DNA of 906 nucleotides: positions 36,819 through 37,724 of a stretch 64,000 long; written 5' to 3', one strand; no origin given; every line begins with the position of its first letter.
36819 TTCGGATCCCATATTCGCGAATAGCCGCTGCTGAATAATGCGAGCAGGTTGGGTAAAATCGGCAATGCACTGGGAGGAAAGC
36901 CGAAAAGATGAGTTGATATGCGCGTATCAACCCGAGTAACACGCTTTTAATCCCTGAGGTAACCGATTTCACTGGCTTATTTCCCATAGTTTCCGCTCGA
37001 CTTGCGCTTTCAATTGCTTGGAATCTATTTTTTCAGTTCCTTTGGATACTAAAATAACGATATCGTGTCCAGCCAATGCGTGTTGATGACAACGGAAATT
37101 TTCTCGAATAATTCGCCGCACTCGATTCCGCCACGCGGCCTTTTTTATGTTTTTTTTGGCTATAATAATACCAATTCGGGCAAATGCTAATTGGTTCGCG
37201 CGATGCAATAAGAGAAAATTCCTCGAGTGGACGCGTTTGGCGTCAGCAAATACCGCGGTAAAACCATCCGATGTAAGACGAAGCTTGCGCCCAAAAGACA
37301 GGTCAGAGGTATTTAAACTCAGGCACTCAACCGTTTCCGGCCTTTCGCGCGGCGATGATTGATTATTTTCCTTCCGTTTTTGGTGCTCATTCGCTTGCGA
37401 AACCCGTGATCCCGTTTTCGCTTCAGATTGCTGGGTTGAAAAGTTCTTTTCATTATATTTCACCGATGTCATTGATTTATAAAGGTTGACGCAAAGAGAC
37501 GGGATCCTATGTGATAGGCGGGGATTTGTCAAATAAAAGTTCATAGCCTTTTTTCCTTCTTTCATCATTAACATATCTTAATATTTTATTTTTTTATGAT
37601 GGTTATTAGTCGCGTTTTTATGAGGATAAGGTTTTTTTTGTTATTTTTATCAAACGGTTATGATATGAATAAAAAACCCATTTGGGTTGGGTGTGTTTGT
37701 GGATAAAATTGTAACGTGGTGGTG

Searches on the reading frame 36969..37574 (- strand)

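Call 25: search_protein_families(library=pfam, proteins=[window:36969-37574:-], max_evalue=0.0001)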
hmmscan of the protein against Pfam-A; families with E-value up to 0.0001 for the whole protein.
window:36969-37574:- (201 aa): 1 family
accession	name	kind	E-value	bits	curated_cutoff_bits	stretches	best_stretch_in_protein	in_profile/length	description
PF00825.24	Ribonuclease_P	-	7.5e-26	90.8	22.3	1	98-195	5-104/109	Ribonuclease P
